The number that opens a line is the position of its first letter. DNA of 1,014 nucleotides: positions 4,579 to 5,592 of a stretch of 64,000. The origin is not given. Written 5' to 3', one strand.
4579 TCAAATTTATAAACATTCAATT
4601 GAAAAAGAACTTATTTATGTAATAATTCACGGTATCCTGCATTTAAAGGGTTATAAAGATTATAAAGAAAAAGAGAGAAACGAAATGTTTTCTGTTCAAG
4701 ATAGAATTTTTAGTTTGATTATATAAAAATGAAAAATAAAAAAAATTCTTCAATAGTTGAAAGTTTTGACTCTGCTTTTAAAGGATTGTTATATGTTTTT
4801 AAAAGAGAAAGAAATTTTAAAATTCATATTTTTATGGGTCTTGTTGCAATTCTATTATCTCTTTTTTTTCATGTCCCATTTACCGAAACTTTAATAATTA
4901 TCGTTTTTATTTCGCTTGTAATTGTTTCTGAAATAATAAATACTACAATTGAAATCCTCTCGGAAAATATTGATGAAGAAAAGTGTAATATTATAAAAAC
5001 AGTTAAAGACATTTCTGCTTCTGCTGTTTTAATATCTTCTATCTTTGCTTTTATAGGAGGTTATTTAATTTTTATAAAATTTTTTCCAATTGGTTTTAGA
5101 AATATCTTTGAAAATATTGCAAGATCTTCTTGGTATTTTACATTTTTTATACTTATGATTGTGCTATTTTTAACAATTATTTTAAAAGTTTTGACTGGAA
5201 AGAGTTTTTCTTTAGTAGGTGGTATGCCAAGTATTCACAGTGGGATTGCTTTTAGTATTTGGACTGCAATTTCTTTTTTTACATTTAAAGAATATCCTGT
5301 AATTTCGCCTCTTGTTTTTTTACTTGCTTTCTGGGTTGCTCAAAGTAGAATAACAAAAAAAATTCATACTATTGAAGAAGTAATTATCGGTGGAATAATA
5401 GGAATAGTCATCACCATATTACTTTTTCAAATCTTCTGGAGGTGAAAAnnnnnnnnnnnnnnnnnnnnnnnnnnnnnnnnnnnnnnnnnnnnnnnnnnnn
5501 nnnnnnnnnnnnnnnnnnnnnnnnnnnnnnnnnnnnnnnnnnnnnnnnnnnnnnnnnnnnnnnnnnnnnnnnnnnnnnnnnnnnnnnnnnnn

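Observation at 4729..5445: Undecaprenol/diacylglycerol kinase fused to a PAP2 phosphatase-like domain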

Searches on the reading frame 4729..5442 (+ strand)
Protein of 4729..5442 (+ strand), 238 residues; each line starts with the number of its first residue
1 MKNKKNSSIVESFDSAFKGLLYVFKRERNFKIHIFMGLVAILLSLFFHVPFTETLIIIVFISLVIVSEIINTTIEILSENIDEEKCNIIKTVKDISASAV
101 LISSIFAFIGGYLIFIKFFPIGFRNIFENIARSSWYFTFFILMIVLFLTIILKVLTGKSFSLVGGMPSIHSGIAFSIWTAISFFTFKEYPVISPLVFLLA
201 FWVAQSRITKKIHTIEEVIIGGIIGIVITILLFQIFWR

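Call 3: search_protein_families(library=pfam, proteins=[window:4729-5442:+], max_evalue=1)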
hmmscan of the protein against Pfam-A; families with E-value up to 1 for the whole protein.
window:4729-5442:+ (238 aa): 3 families
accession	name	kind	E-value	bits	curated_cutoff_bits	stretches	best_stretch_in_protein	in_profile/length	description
PF01219.24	DAGK_prokar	-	1e-26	93.2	22.3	1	16-115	3-102/102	Prokaryotic diacylglycerol kinase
PF01569.27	PAP2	-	5.4e-10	39.6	27.2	1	164-237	49-126/130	PAP2 superfamily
PF03631.20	Virul_fac_BrkB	-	0.11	12.5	33.7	1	56-236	35-211/259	Virulence factor BrkB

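Call 4: search_protein_families(library=ncbifam, proteins=[window:4729-5442:+], max_evalue=1)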
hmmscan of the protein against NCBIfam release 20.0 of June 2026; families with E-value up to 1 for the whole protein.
window:4729-5442:+ (238 aa): 1 family
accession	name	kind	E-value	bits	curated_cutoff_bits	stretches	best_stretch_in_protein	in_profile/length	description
NF007159.0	PRK09597.1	equivalog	7.2e-05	22.6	177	1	155-231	110-183/191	lipid A 1-phosphatase LpxE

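Call 5: find_homologous_proteins(query=window:4729-5442:+, max_evalue=0.001)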
Query window:4729-5442:+ (238 aa): 81 proteins with E <= 0.001 among 2179 candidates.
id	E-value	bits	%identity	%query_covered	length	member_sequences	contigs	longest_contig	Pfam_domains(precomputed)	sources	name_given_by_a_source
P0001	5.7e-130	450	92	100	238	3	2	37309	PF01569.28,PF01219.25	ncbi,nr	ncbi:MAG: diacylglycerol kinase [Candidatus Omnitrophica bacterium]|nr:diacylglycerol kinase [Candid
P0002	3.7e-120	418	84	100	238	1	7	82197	PF01569.28,PF01219.25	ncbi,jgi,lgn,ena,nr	ncbi:MAG TPA: diacylglycerol kinase [bacterium]|nr:diacylglycerol kinase [bacterium] HOM27045.1 diac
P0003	4.6e-119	414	84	100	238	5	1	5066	PF01569.28,PF01219.25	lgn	-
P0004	7.0e-119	414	85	100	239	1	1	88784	PF01569.28,PF01219.25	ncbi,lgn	ncbi:MAG: diacylglycerol kinase [Candidatus Ratteibacteria bacterium]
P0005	1.5e-118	413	84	100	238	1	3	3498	PF01569.28,PF01219.25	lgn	-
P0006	3.7e-107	375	77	100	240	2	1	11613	PF01569.28,PF01219.25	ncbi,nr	ncbi:MAG: diacylglycerol kinase [bacterium]|nr:diacylglycerol kinase [bacterium]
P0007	5.9e-104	365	72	100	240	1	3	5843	PF01569.28,PF01219.25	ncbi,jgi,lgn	-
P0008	4.4e-103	362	74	100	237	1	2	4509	PF01569.28,PF01219.25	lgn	-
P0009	4.0e-102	359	74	100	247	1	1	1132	PF01569.28,PF01219.25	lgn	-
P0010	2.4e-101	356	74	100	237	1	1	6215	PF01569.28,PF01219.25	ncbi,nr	ncbi:MAG: diacylglycerol kinase [Candidatus Omnitrophica bacterium]|nr:diacylglycerol kinase [Candid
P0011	5.0e-101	355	73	100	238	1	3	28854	PF01569.28,PF01219.25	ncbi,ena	ncbi:MAG: diacylglycerol kinase [Candidatus Ratteibacteria bacterium]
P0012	8.4e-101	355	71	100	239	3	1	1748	PF01569.28,PF01219.25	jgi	jgi:diacylglycerol kinase (ATP)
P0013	7.5e-99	348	70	100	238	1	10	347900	PF01569.28,PF01219.25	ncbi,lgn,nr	ncbi:MAG: diacylglycerol kinase [Candidatus Omnitrophica bacterium]|nr:diacylglycerol kinase [Candid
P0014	2.9e-98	346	70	100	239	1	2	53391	PF01569.28,PF01219.25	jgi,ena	jgi:diacylglycerol kinase (ATP)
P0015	1.0e-97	345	70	100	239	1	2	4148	PF01569.28,PF01219.25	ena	-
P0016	2.7e-97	343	70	100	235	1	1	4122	PF01569.28,PF01219.25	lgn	-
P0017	3.1e-96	340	69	100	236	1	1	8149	PF01569.28,PF01219.25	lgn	-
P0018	7.4e-96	338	68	100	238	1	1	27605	PF01569.28,PF01219.25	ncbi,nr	ncbi:MAG: diacylglycerol kinase [Candidatus Omnitrophica bacterium]|nr:diacylglycerol kinase [Candid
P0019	2.5e-94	333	68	100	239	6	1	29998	PF01569.28,PF01219.25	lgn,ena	-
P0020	1.2e-93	331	68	99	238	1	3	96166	PF01569.28,PF01219.25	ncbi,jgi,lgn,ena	-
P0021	1.9e-84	301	62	100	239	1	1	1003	PF01569.28,PF01219.25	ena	-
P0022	1.3e-82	295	61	100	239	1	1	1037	PF01569.28,PF01219.25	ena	-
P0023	2.6e-82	294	61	99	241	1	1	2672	PF01569.28,PF01219.25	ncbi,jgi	-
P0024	8.8e-81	289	63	100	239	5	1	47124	PF01569.28,PF01219.25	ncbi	-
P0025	7.4e-79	283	59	100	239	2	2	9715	PF01569.28,PF01219.25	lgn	-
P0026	1.1e-77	279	60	100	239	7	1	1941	PF01569.28,PF01219.25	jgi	-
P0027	2.7e-76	274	61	95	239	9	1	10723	PF01569.28,PF01219.25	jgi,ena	-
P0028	1.3e-75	272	57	99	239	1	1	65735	PF01569.28,PF01219.25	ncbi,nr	ncbi:MAG: diacylglycerol kinase [bacterium]|nr:diacylglycerol kinase [bacterium]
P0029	1.5e-75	272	57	100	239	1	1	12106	PF01569.28,PF01219.25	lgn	-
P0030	2.5e-75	271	57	100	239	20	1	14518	PF01569.28,PF01219.25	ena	-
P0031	3.3e-75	271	57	100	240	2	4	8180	PF01569.28,PF01219.25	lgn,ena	-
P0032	7.1e-75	270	56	100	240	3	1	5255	PF01569.28,PF01219.25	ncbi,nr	ncbi:MAG: diacylglycerol kinase [Candidatus Omnitrophica bacterium]|nr:diacylglycerol kinase [Candid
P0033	1.9e-74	268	56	100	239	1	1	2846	PF01569.28,PF01219.25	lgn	-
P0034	2.5e-74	268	53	100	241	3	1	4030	PF01569.28,PF01219.25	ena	-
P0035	5.0e-74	267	56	100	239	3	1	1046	PF01569.28,PF01219.25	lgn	-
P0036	2.2e-73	265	55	100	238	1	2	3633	PF01569.28,PF01219.25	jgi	jgi:diacylglycerol kinase (ATP)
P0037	2.5e-73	265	53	100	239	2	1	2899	PF01569.28,PF01219.25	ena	-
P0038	3.2e-72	261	53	100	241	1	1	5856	PF01569.28,PF01219.25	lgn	-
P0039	4.1e-72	261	55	100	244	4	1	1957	PF01569.28,PF01219.25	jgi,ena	jgi:diacylglycerol kinase (ATP)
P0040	6.3e-72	260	56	98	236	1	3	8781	PF01569.28,PF01219.25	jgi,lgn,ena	-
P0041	9.5e-72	260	55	98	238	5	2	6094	PF01569.28,PF01219.25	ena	-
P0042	9.7e-72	260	55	100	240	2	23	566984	PF01569.28,PF01219.25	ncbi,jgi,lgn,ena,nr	ncbi:MAG: phosphatase PAP2 family protein [Elusimicrobia bacterium]|jgi:diacylglycerol kinase (ATP)|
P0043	3.2e-71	258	54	99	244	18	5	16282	PF01569.28,PF01219.25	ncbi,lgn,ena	-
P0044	3.6e-71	258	54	99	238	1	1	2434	PF01569.28,PF01219.25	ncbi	-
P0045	6.2e-71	257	52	100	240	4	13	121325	PF01569.28,PF01219.25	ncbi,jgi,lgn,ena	jgi:diacylglycerol kinase (ATP)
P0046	7.6e-71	257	50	91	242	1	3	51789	PF01569.28,PF01219.25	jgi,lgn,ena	-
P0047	7.8e-71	257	56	98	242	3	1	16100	PF01569.28,PF01219.25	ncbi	-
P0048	9.3e-71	256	53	100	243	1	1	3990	PF01569.28,PF01219.25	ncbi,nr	ncbi:MAG: diacylglycerol kinase [Candidatus Omnitrophica bacterium]|nr:diacylglycerol kinase [Candid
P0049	9.4e-71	256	50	91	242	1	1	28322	PF01569.28,PF01219.25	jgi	-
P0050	1.2e-70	256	55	100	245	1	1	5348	PF01569.28,PF01219.25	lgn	-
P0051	1.2e-70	256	54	100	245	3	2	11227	PF01569.28,PF01219.25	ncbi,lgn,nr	ncbi:MAG: diacylglycerol kinase [Candidatus Omnitrophica bacterium]|nr:diacylglycerol kinase [Candid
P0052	1.2e-70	256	50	91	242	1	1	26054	PF01569.28,PF01219.25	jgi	-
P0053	1.5e-70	256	50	91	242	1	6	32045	PF01569.28,PF01219.25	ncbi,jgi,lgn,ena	-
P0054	6.0e-70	254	54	100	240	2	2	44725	PF01569.28,PF01219.25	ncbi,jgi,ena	jgi:diacylglycerol kinase (ATP)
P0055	1.3e-69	253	53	100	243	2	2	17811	PF01569.28,PF01219.25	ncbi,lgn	-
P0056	1.5e-69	252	51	100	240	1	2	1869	PF01569.28,PF01219.25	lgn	-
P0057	2.4e-69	252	52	100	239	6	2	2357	PF01569.28,PF01219.25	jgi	-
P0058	5.0e-69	251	55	98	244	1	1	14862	PF01569.28,PF01219.25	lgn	-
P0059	8.1e-69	250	52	100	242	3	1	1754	PF01569.28,PF01219.25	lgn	-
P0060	2.8e-68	248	53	98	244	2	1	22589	PF01569.28,PF01219.25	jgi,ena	-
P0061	5.8e-68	247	53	99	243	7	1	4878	PF01569.28,PF01219.25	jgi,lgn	jgi:diacylglycerol kinase (ATP)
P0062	2.0e-66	242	53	99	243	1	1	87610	PF01569.28,PF01219.25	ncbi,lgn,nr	ncbi:MAG: diacylglycerol kinase [Candidatus Omnitrophica bacterium]|nr:diacylglycerol kinase [Candid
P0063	4.8e-66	241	51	100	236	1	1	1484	PF01569.28,PF01219.25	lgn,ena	-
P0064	5.5e-62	228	47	99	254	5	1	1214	PF01569.28,PF01219.25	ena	-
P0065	1.3e-59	220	45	99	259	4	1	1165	PF01569.28,PF01219.25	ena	-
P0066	3.2e-59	219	45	100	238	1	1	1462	PF01569.28,PF01219.25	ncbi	-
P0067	2.3e-55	206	48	100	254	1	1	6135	PF01569.28,PF01219.25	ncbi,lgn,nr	ncbi:MAG: diacylglycerol kinase [Candidatus Omnitrophica bacterium]|nr:diacylglycerol kinase [Candid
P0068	2.7e-53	199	53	79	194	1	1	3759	PF01569.28,PF01219.25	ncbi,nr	ncbi:MAG: diacylglycerol kinase, partial [Candidatus Omnitrophica bacterium]|nr:diacylglycerol kinas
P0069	1.1e-40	158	40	98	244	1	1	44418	PF01569.28,PF01219.25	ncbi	-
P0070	1.5e-39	154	45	100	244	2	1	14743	PF01569.28,PF01219.25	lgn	-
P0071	2.5e-39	154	40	96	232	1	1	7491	PF01569.28,PF01219.25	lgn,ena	-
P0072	1.5e-38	151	41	97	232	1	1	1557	PF01569.28,PF01219.25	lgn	-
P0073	1.8e-36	144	38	95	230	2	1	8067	PF01569.28,PF01219.25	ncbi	-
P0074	4.4e-35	140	38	100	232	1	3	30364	PF01569.28,PF01219.25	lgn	-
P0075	7.8e-33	132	35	90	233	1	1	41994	PF01569.28,PF01219.25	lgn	-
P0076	1.1e-31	129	35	97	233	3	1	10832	PF01569.28,PF01219.25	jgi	jgi:diacylglycerol kinase (ATP)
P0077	1.8e-30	125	35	90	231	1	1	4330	PF01569.28,PF01219.25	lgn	-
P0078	1.9e-29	121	36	99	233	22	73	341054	PF01569.28,PF02681.21,PF01219.25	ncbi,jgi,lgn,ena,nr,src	ncbi:MAG: diacylglycerol kinase [Eubacteriales bacterium]|jgi:diacylglycerol kinase (ATP)|nr:diacylg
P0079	5.2e-27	113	35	99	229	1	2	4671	PF01569.28,PF01219.25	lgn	-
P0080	6.3e-27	113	35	99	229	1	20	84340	PF01569.28,PF01219.25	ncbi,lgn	-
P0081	6.9e-27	113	35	87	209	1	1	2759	PF01569.28,PF01219.25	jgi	-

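Call 6: search_solved_structures(query=window:4729-5442:+, max_evalue=1, show_alignments=3)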
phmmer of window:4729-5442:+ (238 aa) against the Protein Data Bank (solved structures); distinct sequences matched with E-value up to 1: 6.
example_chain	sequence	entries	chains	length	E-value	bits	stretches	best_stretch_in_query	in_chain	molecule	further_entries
2kdc_A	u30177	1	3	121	8.7e-07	32.3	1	9-114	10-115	Diacylglycerol kinase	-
3ze4_A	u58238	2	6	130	1.1e-06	32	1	9-114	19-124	DIACYLGLYCEROL KINASE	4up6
3ze5_A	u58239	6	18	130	2.7e-06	30.7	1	9-113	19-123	DIACYLGLYCEROL KINASE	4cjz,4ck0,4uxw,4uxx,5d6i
3ze3_A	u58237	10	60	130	6.8e-06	29.4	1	9-113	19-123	DIACYLGLYCEROL KINASE | DIACYLGLYCEROL KINASE-DELTA 7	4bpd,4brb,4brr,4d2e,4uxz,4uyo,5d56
7dvm_A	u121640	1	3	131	1.2e-05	28.6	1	9-110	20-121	Diacylglycerol kinase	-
6ebu_A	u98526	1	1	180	0.54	13.4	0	165-232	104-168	LpxE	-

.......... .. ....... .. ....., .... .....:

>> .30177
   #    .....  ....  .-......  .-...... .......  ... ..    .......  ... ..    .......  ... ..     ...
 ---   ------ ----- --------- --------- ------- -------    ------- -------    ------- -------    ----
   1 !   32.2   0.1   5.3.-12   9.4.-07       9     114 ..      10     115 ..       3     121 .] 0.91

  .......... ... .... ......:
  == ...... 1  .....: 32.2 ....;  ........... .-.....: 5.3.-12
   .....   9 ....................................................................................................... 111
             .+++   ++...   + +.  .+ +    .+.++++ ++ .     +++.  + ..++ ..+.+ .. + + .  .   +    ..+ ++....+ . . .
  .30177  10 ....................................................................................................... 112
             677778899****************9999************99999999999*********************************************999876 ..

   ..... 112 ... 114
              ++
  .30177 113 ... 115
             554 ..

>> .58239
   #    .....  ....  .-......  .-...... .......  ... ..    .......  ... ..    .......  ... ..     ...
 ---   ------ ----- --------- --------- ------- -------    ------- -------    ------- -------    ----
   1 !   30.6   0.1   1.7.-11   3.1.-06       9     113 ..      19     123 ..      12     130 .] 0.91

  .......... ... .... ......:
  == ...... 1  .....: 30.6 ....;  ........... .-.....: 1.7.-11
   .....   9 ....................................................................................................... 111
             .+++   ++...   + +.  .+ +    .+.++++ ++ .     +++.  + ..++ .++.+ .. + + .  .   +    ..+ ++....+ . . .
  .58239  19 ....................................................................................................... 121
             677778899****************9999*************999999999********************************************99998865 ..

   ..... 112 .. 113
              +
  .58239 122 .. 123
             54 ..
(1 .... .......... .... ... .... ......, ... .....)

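Call 15: predict_structure(alignment_id=A1)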
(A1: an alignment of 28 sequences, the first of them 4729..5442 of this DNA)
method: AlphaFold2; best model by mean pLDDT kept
length: 238 residues; sequences in the alignment: 28
mean_pLDDT: 87.4   pTM: 0.65
mean pLDDT of the five models: 87.4, 86.6, 83.6, 73.2, 72.8
residues with pLDDT >= 90: 124; 70-90: 95; 50-70: 17; < 50: 2
segments of 3 or more residues with pLDDT < 50: none
pLDDT, mean of each block of 10 residues (from residue 1): 63 89 92 94 93 95 95 90 78 92 91 85 84 91 90 71 70 95 89 89 90 87 95 89
secondary structure, 60 per line:
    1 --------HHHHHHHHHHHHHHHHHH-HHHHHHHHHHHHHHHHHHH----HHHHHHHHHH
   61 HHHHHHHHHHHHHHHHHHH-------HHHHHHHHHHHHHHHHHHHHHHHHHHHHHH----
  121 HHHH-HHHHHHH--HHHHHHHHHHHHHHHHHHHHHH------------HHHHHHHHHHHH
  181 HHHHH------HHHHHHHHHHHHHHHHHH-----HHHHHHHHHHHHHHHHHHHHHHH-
elements in order: H9-26 H28-46 H51-79 H87-116 H121-124 H126-132 H135-156 H169-185 H192-209 H215-237

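Call 22: fold_search(model_id=the predicted structure, library=pdb)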
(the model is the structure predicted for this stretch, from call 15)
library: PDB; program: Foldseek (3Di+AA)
matches with E <= 10: 59; with E <= 0.001: 0
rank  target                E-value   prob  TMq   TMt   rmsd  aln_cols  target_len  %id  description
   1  7dvm_MODEL_1_A        4.0e-02  1.00  0.38  0.69   3.1       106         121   25  DgkA structure in E.coli lipid bilayer (released 2022-04-13)
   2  3ze3_D                1.6e-01  1.00  0.42  0.88   1.7       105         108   25  Crystal structure of the integral membrane diacylglycerol kinase - delta7 (released 2013-05-22)
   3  4bpd_A                2.2e-01  1.00  0.44  0.85   1.8       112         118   24  Structure determination of an integral membrane kinase (released 2014-05-07)
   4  5dwk_C                2.4e-01  1.00  0.42  0.89   1.6       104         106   25  Diacylglycerol Kinase solved by multi crystal multi orientation native SAD (released 2016-03-23)
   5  4uxz_A                2.6e-01  1.00  0.44  0.85   1.9       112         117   24  Structure of delta7-DgkA-syn in 7.9 MAG to 2.18 angstrom resolution (released 2015-09-30)
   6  4brb_A                2.9e-01  1.00  0.44  0.86   1.7       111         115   24  Crystal structure of the integral membrane enzyme DgkA-ref, delta 7 (released 2014-06-18)
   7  3ze5_B                2.9e-01  1.00  0.43  0.85   2.3       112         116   25  Crystal structure of the integral membrane diacylglycerol kinase - delta4 (released 2013-05-22)
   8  3ze5_C                3.1e-01  1.00  0.41  0.90   1.5       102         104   25  Crystal structure of the integral membrane diacylglycerol kinase - delta4 (released 2013-05-22)
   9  4uxw_C                3.5e-01  1.00  0.41  0.88   1.5       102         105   26  Structure of delta4-DgkA-apo in 9.9 MAG (released 2015-09-30)
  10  3ze5_A                3.5e-01  1.00  0.43  0.85   2.2       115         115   24  Crystal structure of the integral membrane diacylglycerol kinase - delta4 (released 2013-05-22)
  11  3ze4_B                3.8e-01  1.00  0.43  0.85   2.2       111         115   26  Crystal structure of the integral membrane diacylglycerol kinase - wild-type (released 2013-05-22)
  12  4cjz_B                3.8e-01  1.00  0.43  0.83   2.4       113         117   24  Crystal structure of the integral membrane diacylglycerol kinase DgkA- 9.9, delta 4 (released 2015-01-28)
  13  3ze3_A                4.0e-01  1.00  0.44  0.86   1.9       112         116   24  Crystal structure of the integral membrane diacylglycerol kinase - delta7 (released 2013-05-22)
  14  4cjz_A                4.0e-01  1.00  0.42  0.85   2.0       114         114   24  Crystal structure of the integral membrane diacylglycerol kinase DgkA- 9.9, delta 4 (released 2015-01-28)
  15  4up6_B                4.6e-01  1.00  0.43  0.83   2.3       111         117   26  Crystal structure of the wild-type diacylglycerol kinase refolded in the lipid cubic phase (released 2014-10-22)
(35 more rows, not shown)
